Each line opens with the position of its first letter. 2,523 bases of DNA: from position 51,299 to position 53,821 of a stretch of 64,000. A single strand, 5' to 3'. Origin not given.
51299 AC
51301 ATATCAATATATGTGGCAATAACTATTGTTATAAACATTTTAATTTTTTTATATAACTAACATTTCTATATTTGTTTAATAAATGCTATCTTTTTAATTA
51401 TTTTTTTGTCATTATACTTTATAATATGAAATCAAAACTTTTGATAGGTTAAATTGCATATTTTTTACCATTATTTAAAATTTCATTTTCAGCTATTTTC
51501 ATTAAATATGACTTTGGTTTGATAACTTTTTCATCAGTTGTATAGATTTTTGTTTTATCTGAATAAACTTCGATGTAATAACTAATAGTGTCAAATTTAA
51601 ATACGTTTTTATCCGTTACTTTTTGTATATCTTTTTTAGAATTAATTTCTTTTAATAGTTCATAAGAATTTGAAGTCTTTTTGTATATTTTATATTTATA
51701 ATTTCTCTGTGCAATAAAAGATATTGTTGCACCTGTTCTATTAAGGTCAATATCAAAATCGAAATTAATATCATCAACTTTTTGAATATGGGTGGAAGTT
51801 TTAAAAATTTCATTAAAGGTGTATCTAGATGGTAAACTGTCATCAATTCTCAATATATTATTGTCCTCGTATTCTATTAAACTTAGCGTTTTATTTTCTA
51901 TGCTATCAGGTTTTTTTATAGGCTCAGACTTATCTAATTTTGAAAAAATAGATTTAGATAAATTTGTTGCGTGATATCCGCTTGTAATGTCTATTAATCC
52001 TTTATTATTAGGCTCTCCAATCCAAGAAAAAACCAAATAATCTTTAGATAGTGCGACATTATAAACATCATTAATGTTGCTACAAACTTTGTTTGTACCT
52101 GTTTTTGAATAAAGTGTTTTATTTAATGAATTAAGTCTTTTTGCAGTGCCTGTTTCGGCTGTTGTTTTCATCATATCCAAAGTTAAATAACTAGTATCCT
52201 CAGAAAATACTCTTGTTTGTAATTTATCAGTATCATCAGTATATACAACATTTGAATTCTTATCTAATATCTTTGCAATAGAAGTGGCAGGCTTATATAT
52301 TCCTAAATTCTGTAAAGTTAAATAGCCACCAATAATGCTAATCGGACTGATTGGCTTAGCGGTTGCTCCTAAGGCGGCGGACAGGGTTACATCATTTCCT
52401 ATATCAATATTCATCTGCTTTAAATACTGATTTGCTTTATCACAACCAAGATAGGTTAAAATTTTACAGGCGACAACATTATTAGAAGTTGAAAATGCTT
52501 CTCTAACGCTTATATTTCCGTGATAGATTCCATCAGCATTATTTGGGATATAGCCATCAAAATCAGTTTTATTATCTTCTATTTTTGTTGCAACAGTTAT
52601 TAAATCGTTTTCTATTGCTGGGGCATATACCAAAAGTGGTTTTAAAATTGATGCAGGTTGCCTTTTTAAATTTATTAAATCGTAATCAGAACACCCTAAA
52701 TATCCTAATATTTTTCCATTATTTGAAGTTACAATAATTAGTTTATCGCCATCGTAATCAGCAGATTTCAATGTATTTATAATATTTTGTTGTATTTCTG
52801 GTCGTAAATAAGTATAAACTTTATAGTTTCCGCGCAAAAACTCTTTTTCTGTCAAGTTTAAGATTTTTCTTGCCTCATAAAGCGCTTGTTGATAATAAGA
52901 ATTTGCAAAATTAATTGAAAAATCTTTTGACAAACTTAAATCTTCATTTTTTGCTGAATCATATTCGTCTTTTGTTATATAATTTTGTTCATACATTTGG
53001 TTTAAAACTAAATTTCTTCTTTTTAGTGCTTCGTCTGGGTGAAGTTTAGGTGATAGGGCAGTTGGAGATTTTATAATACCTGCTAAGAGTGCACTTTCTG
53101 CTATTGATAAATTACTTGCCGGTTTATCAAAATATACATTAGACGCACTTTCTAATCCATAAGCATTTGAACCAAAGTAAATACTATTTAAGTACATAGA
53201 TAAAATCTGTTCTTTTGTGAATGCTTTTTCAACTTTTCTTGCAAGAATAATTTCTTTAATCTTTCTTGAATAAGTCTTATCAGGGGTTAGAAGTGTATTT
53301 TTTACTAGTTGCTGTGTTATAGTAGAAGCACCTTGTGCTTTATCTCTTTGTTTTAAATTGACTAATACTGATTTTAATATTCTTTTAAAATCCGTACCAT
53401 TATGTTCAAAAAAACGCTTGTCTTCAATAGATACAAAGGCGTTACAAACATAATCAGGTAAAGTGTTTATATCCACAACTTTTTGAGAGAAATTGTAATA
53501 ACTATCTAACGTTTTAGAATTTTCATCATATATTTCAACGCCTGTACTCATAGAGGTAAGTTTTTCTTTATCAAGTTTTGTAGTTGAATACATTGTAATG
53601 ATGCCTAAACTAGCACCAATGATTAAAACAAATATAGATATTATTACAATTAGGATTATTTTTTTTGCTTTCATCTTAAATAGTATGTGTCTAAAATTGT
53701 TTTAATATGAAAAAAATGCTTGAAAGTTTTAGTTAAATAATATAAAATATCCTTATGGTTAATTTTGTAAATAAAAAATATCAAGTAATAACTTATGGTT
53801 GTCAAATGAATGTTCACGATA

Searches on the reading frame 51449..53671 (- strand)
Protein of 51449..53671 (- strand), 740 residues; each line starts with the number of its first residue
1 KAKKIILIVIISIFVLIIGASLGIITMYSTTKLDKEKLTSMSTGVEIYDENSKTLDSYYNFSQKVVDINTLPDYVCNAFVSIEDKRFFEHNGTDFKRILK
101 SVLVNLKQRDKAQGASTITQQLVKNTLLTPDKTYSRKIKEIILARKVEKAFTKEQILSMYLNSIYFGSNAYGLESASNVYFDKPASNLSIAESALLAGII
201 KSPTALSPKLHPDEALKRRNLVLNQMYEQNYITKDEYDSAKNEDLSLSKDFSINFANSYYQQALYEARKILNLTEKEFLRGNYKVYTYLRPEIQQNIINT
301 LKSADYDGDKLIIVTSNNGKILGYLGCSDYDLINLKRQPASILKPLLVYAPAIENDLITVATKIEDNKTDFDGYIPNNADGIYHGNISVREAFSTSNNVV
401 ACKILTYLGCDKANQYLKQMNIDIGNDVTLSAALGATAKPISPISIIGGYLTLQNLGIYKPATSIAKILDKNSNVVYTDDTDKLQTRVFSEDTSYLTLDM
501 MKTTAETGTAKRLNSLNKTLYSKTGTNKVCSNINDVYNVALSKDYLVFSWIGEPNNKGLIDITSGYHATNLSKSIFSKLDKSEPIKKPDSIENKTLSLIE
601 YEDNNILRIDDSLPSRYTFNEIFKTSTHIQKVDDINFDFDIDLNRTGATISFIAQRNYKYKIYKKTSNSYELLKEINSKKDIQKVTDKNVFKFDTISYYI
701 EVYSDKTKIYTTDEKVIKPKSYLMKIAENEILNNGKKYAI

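Call 17: find_related_loci(query=window:51449-53671:-, collection=genome_contigs, flank=10000)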
Query window:51449-53671:- (740 aa) in genome_contigs; peptide patterns used: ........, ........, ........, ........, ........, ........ (x = any residue, [..] = any of these).
599 stretches matched a pattern (row limit reached: there are more); 569 encode a relative of the query (tblastn E <= 1e-3); the best 80 are kept; 80 distinct loci.
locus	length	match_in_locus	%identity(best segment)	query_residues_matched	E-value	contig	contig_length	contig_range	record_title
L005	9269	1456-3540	34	16-705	1e-105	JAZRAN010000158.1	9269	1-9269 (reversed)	MAG: Candidatus Stercoripulliclostridium sp. isolate T1900045141_TC20190135.MAGScoT_cleanbin_000010 SGB_4919_k141_148033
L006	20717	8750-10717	36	19-664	4e-104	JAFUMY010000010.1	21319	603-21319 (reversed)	MAG: Clostridia bacterium isolate RGIG4641 Roe_deer_Rectum-4__c31739, whole genome shotgun sequence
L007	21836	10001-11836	36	3-624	1e-111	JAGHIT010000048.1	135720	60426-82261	MAG: Clostridia bacterium isolate MAG.400 k127_643234, whole genome shotgun sequence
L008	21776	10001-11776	33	5-579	5e-93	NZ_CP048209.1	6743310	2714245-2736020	Paenibacillus lycopersici strain 12200R-189 chromosome, complete genome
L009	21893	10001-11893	33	3-611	6e-93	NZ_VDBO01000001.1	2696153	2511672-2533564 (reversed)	Paenibacillus sinopodophylli strain CCTCC AB 2016047 NODE_1_length_2696153_cov_469.764451, whole genome shotgun sequence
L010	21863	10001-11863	33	2-593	2e-92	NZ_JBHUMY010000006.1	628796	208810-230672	Paenibacillus thailandensis strain TISTR 1827 platanus_K_25_97_6, whole genome shotgun sequence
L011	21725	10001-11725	33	5-552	5e-91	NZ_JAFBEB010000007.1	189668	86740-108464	Brevibacillus fulvus strain DSM 25523 Ga0454042_07, whole genome shotgun sequence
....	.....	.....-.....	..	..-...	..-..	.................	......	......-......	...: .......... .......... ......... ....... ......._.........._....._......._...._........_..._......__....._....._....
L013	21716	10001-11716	34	3-552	1e-90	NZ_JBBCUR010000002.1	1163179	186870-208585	Paenibacillus sp. MMO-177 contig00002, whole genome shotgun sequence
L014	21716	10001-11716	33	3-552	6e-90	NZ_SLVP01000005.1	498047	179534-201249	Paenibacillus sp. BK033 Ga0307678_105, whole genome shotgun sequence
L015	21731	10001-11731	33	47-594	8e-90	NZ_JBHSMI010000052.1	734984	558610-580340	Cohnella soli strain KACC 13346 velvet_auto_127_52, whole genome shotgun sequence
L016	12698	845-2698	32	5-605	2e-89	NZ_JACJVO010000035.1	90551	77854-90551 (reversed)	Cohnella zeiphila strain CBP-2801 contig_35, whole genome shotgun sequence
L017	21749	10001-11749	33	4-557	8e-89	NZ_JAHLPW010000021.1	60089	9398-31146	Virgibacillus sp. MSJ-26 L-49_ctg0021, whole genome shotgun sequence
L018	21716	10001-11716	33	3-552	1e-87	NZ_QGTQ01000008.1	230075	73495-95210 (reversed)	Paenibacillus cellulosilyticus strain CECT 5696 Ga0244610_108, whole genome shotgun sequence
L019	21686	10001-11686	33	47-588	8e-87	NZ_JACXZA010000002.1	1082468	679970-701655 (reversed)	Paenibacillus terricola strain PR3 contig2, whole genome shotgun sequence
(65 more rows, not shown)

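Call 19: find_homologous_proteins(query=window:51449-53671:-, max_evalue=1e-50)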
Query window:51449-53671:- (740 aa): 4161 proteins with E <= 1e-50 among 8000 candidates; the best 120 are listed.
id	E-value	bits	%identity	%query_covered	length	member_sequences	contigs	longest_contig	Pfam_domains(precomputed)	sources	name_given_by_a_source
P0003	0.0e+0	1603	100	100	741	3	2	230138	PF00912.29,PF00905.28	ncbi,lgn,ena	-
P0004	8.5e-172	591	44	99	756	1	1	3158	PF00912.29,PF00905.28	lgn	-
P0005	2.8e-166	573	42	98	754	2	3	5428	PF00912.29,PF00905.28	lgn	-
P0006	3.6e-165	569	43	100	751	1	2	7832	PF00912.29,PF00905.28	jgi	-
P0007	6.2e-165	569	43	98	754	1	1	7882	PF00912.29,PF00905.28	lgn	-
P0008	1.3e-163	564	41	99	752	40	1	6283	PF00912.29,PF00905.28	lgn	-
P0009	3.3e-162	560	42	98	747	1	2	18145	PF00912.29,PF00905.28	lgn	-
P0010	1.1e-161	558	42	100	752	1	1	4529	PF00912.29,PF00905.28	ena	-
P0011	1.4e-161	557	42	99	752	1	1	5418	PF00912.29,PF00905.28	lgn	-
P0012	2.6e-161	557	44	97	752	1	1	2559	PF00912.29,PF00905.28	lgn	-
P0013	4.1e-161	556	42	97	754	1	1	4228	PF00912.29,PF00905.28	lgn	-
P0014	6.2e-161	555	43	99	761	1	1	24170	PF00912.29,PF00905.28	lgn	-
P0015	2.8e-160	553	42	99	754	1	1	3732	PF00912.29,PF00905.28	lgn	-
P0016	3.9e-160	553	42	100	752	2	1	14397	PF00912.29,PF00905.28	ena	-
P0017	4.0e-160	553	41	100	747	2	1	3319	PF00912.29,PF00905.28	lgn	-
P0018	4.4e-160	553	42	99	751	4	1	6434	PF00912.29,PF00905.28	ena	-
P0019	7.9e-160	552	42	98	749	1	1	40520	PF00912.29,PF00905.28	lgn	-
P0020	1.5e-159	551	42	99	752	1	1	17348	PF00912.29,PF00905.28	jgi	-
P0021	3.2e-159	550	42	98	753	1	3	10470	PF00912.29,PF00905.28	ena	-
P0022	3.8e-159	549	42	98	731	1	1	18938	PF00912.29,PF00905.28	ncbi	-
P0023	3.8e-159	549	42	97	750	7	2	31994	PF00912.29,PF00905.28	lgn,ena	-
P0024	4.9e-159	549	43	99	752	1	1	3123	PF00912.29,PF00905.28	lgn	-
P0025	5.3e-159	549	43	98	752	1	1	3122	PF00912.29,PF00905.28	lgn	-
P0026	1.5e-158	547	42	99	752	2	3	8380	PF00912.29,PF00905.28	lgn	-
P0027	1.7e-158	547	43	100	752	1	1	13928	PF00912.29,PF00905.28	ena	-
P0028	2.2e-158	547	42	100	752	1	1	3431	PF00912.29,PF00905.28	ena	-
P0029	5.8e-158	545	42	97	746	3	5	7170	PF00912.29,PF00905.28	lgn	-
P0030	7.3e-158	545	44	99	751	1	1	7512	PF00912.29,PF00905.28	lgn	-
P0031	7.8e-158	545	40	100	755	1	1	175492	PF00912.29,PF00905.28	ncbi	-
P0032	8.2e-158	545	44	98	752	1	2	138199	PF00912.29,PF00905.28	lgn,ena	-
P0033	9.6e-158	545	42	98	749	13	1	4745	PF00912.29,PF00905.28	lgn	-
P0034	1.9e-157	544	41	99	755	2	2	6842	PF00912.29,PF00905.28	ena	-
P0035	2.0e-157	544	40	100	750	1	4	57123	PF00912.29,PF00905.28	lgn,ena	-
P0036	6.6e-157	542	42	96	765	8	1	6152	PF00912.29,PF00905.28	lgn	-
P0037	7.7e-157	542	41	99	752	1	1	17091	PF00912.29,PF00905.28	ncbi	-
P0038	1.5e-156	541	42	99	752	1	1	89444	PF00912.29,PF00905.28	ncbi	-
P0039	2.5e-156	540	42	99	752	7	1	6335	PF00912.29,PF00905.28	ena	-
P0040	3.3e-156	540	41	99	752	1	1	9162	PF00912.29,PF00905.28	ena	-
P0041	3.6e-156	540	42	99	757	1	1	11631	PF00912.29,PF00905.28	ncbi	-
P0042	3.9e-156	539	41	100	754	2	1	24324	PF00912.29,PF00905.28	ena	-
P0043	6.3e-156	539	41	97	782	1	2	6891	PF00912.29,PF00905.28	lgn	-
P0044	6.9e-156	539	41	97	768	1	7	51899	PF00912.29,PF00905.28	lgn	-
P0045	7.4e-156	539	42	100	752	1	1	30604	PF00912.29,PF00905.28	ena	-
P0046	8.3e-156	538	41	100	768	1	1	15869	PF00912.29,PF00905.28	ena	-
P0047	8.6e-156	538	42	97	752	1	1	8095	PF00912.29,PF00905.28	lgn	-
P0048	1.5e-155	538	41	99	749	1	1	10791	PF00912.29,PF00905.28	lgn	-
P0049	1.5e-155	538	41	96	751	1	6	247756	PF00912.29,PF00905.28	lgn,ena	-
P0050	4.2e-155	536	41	97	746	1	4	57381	PF00912.29,PF00905.28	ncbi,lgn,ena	-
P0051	5.2e-155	536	40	98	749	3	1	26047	PF00912.29,PF00905.28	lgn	-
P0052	7.0e-155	535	39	97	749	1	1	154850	PF00912.29,PF00905.28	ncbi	-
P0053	1.3e-154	534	40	100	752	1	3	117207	PF00912.29,PF00905.28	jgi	-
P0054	2.3e-154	534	41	98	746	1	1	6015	PF00912.29,PF00905.28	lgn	-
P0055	4.7e-154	533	41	100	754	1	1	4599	PF00912.29,PF00905.28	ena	-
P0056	1.2e-153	531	41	99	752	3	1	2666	PF00912.29,PF00905.28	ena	-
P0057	1.3e-153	531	43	93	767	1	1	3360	PF00912.29,PF00905.28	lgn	-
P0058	1.4e-153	531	40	98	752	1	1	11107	PF00912.29,PF00905.28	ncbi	-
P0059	1.5e-153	531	40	97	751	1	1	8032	PF00912.29,PF00905.28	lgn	-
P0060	1.8e-153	531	43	99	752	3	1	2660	PF00912.29,PF00905.28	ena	-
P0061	2.4e-153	530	40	100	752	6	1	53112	PF00912.29,PF00905.28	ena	-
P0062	4.6e-153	529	41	97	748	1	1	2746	PF00912.29,PF00905.28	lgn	-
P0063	5.5e-153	529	40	100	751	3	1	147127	PF00912.29,PF00905.28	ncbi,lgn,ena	-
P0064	7.0e-153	529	41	99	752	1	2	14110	PF00912.29,PF00905.28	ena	-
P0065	8.1e-153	528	42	99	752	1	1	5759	PF00912.29,PF00905.28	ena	-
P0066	8.5e-153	528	42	99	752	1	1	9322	PF00912.29,PF00905.28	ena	-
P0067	9.6e-153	528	41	100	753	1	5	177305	PF00912.29,PF00905.28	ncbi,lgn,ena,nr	ncbi:MAG: transglycosylase domain-containing protein [Clostridia bacterium]|nr:transglycosylase doma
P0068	9.7e-153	528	41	100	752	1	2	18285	PF00912.29,PF00905.28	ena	-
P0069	1.4e-152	528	41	96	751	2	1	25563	PF00912.29,PF00905.28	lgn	-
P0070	1.4e-152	528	40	99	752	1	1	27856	PF00912.29,PF00905.28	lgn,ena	-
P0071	1.6e-152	527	41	100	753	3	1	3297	PF00912.29,PF00905.28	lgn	-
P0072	1.9e-152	527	40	100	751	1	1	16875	PF00912.29,PF00905.28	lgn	-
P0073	2.8e-152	527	40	97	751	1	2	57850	PF00912.29,PF00905.28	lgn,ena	-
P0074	2.9e-152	527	41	99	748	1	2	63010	PF00912.29,PF00905.28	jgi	-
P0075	3.9e-152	526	41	100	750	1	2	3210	PF00912.29,PF00905.28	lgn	-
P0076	6.0e-152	526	41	98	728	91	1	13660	PF00912.29,PF00905.28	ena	-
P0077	7.7e-152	525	41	99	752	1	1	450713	PF00912.29,PF00905.28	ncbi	-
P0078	2.0e-151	524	41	99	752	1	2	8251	PF00912.29,PF00905.28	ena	-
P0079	3.6e-151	523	40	100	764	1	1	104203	PF00912.29,PF00905.28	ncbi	-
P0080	3.9e-151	523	41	100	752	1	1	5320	PF00912.29,PF00905.28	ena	-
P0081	4.6e-151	523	40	96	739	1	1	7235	PF00912.29,PF00905.28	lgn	-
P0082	1.4e-150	521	42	100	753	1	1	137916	PF00912.29,PF00905.28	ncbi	-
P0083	1.6e-150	521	38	100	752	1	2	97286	PF00912.29,PF00905.28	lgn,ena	-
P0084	2.6e-150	520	40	99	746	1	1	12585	PF00912.29,PF00905.28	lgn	-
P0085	3.7e-150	520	41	96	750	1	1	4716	PF00912.29,PF00905.28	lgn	-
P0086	3.9e-150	520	41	97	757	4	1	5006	PF00912.29,PF00905.28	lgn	-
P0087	4.8e-150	519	42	98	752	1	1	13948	PF00912.29,PF00905.28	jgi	-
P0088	5.7e-150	519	41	99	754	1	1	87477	PF00912.29,PF00905.28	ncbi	-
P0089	8.3e-150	519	40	99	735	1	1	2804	PF00912.29,PF00905.28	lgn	-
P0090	1.0e-149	518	39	97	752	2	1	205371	PF00912.29,PF00905.28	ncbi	-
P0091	1.4e-149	518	39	99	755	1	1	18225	PF00912.29,PF00905.28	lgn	-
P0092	1.4e-149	518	38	100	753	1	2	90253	PF00912.29,PF00905.28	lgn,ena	-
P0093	7.9e-149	515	39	99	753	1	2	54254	PF00912.29,PF00905.28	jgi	-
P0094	2.3e-148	514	39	100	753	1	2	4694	PF00912.29,PF00905.28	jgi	-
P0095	3.1e-148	513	44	83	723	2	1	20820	PF00912.29,PF00905.28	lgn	-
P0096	3.1e-148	513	40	97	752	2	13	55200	PF00912.29,PF00905.28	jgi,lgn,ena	-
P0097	5.0e-148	513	39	97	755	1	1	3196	PF00912.29,PF00905.28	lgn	-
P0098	7.4e-148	512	40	100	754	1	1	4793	PF00912.29,PF00905.28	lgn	-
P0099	8.2e-148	512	40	100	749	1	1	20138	PF00912.29,PF00905.28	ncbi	-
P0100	9.8e-148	512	40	97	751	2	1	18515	PF00912.29,PF00905.28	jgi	-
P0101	1.2e-147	511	39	99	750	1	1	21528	PF00912.29,PF00905.28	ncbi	-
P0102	1.9e-147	511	41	100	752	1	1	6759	PF00912.29,PF00905.28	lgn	-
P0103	2.2e-147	511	39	100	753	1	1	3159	PF00912.29,PF00905.28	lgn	-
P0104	2.5e-147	510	40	99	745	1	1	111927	PF00912.29,PF00905.28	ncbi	-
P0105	2.9e-147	510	39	99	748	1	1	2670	PF00912.29,PF00905.28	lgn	-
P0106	1.1e-146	508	38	100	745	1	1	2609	PF00912.29,PF00905.28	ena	-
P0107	2.4e-146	507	38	99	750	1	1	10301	PF00912.29,PF00905.28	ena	-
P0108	2.4e-146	507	38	100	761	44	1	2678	PF15176.12,PF00912.29,PF00905.28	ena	-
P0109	2.7e-146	507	39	97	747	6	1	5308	PF00912.29,PF00905.28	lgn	-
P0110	3.7e-146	506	40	100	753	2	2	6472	PF00912.29,PF00905.28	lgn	-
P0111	4.1e-146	506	40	98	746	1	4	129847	PF00912.29,PF00905.28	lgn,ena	-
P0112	7.3e-146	506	38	100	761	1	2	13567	PF00912.29,PF00905.28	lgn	-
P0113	1.3e-145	505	39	96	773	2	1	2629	PF00912.29,PF00905.28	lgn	-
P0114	2.2e-145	504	38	99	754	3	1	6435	PF00912.29,PF00905.28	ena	-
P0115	3.9e-145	503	39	97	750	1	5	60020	PF00912.29,PF00905.28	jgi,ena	-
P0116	7.4e-145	502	38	100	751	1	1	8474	PF00912.29,PF00905.28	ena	-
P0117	2.8e-144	500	38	96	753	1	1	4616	PF00912.29,PF00905.28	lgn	-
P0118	2.8e-144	500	39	100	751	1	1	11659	PF00912.29,PF00905.28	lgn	-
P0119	3.6e-144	500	40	99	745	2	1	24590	PF00912.29,PF00905.28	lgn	-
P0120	7.3e-144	499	38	100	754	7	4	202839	PF00912.29,PF00905.28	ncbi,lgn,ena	-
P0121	2.7e-143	497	38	100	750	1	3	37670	PF00912.29,PF00905.28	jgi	-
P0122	2.9e-143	497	40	97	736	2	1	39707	PF00912.29,PF00905.28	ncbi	-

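Call 20: find_encoding_contigs(protein=P0032, flank=8000, max_places=1)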
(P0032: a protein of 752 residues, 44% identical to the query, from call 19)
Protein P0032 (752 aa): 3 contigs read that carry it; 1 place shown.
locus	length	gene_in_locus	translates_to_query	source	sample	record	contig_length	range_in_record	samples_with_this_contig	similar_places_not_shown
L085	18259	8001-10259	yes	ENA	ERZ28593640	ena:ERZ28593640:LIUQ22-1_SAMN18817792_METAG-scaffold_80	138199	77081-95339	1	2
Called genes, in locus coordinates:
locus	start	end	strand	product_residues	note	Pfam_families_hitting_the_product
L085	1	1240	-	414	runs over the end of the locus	PF06838:Met_gamma_lyase, PF01053:Cys_Met_Meta_PP (weak)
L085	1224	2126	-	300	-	PF01745:IPT, PF01715:IPPT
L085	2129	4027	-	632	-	PF02518:HATPase_c, PF13589:HATPase_c_3, PF01119:DNA_mis_repair, PF08676:MutL_C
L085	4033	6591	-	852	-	PF01624:MutS_I, PF05188:MutS_II, PF05192:MutS_III, PF05190:MutS_IV, PF00488:MutS_V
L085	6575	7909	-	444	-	PF00919:UPF0004, PF04055:Radical_SAM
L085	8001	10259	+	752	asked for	PF00912:Transgly, PF00905:Transpeptidase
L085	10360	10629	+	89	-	-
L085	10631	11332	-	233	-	-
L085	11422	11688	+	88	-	PF01649:Ribosomal_S20p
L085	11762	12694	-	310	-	PF06144:DNA_pol3_delta, PF21694:DNA_pol3_delta_C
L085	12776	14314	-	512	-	PF03772:Competence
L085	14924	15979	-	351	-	-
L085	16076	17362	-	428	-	PF00587:tRNA-synt_2b, PF03129:HGTP_anticodon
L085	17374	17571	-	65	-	PF02609:Exonuc_VII_S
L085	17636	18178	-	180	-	PF13302:Acetyltransf_3, PF13420:Acetyltransf_4 (weak), PF13523:Acetyltransf_8, PF00583:Acetyltransf_1, PF13508:Acetyltransf_7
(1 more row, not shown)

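Call 21: find_encoding_contigs(protein=P0019, flank=8000, max_places=1)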
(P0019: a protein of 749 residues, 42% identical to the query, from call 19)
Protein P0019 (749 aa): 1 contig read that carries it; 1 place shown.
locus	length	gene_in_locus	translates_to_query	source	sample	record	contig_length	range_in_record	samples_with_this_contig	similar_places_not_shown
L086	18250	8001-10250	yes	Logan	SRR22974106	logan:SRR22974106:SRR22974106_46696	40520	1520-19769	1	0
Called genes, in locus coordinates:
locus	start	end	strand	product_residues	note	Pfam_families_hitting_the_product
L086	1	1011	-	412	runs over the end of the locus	PF01053:Cys_Met_Meta_PP, PF06838:Met_gamma_lyase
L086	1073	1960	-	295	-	PF01745:IPT (weak), PF01715:IPPT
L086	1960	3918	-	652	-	PF02518:HATPase_c, PF13589:HATPase_c_3, PF01119:DNA_mis_repair, PF08676:MutL_C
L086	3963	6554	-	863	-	PF01624:MutS_I, PF05188:MutS_II, PF05192:MutS_III, PF05190:MutS_IV, PF00488:MutS_V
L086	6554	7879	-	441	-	PF00919:UPF0004, PF04055:Radical_SAM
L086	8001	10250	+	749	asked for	PF00912:Transgly, PF00905:Transpeptidase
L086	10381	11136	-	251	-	-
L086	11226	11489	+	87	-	PF01649:Ribosomal_S20p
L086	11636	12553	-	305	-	PF06144:DNA_pol3_delta, PF21694:DNA_pol3_delta_C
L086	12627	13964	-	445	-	PF03772:Competence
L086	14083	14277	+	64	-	-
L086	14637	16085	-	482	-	PF00587:tRNA-synt_2b, PF03129:HGTP_anticodon, PF09180:ProRS-C_1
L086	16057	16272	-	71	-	PF02609:Exonuc_VII_S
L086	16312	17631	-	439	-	PF13742:tRNA_anti_2, PF01336:tRNA_anti-codon, PF02601:Exonuc_VII_L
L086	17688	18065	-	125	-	PF01029:NusB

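Call 22: find_encoding_contigs(protein=P0082, flank=8000, max_places=1)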
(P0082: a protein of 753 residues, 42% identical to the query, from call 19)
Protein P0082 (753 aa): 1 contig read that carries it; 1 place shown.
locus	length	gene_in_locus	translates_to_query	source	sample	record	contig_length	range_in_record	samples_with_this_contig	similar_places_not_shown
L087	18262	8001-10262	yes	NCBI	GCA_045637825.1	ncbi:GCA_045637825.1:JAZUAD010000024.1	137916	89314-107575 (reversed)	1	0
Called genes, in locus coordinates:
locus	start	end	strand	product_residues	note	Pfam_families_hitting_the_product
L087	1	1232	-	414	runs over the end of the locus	PF06838:Met_gamma_lyase, PF01053:Cys_Met_Meta_PP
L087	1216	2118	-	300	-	PF01745:IPT, PF01715:IPPT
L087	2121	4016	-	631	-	PF02518:HATPase_c, PF13589:HATPase_c_3, PF01119:DNA_mis_repair, PF08676:MutL_C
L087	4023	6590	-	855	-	PF01624:MutS_I, PF05188:MutS_II, PF05192:MutS_III, PF05190:MutS_IV, PF00488:MutS_V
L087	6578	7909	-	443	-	PF00919:UPF0004, PF04055:Radical_SAM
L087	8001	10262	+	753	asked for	PF00912:Transgly, PF00905:Transpeptidase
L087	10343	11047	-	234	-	PF01177:Asp_Glu_race (faint)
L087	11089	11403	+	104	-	PF01649:Ribosomal_S20p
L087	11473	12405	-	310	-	PF06144:DNA_pol3_delta, PF21694:DNA_pol3_delta_C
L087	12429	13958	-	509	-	PF03772:Competence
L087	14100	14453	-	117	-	-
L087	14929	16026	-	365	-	-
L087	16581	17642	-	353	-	-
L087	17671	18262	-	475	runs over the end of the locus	PF00587:tRNA-synt_2b, PF03129:HGTP_anticodon, PF09180:ProRS-C_1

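Call 23: find_encoding_contigs(protein=P0067, flank=8000, max_places=1)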
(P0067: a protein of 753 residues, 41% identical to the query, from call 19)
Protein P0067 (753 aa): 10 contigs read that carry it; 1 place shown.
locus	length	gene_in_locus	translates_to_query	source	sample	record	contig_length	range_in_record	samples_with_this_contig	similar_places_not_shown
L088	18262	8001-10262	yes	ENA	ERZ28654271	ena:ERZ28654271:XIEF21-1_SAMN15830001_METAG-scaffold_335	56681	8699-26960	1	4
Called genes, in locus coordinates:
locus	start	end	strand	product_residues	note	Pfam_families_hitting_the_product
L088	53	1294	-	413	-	PF06838:Met_gamma_lyase, PF01053:Cys_Met_Meta_PP (weak)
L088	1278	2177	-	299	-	PF01745:IPT (faint), PF01715:IPPT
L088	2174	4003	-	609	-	PF02518:HATPase_c, PF13589:HATPase_c_3, PF01119:DNA_mis_repair, PF08676:MutL_C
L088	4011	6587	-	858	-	PF01624:MutS_I, PF05188:MutS_II, PF05192:MutS_III, PF05190:MutS_IV, PF00488:MutS_V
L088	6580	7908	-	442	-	PF00919:UPF0004, PF04055:Radical_SAM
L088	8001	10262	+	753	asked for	PF00912:Transgly, PF00905:Transpeptidase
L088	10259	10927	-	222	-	-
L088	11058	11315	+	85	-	PF01649:Ribosomal_S20p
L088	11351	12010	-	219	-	PF01863:YgjP-like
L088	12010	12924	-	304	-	PF06144:DNA_pol3_delta, PF21694:DNA_pol3_delta_C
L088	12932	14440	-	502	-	PF03772:Competence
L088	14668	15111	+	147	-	-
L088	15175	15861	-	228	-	-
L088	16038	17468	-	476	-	PF00587:tRNA-synt_2b, PF03129:HGTP_anticodon, PF09180:ProRS-C_1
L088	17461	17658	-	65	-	PF02609:Exonuc_VII_S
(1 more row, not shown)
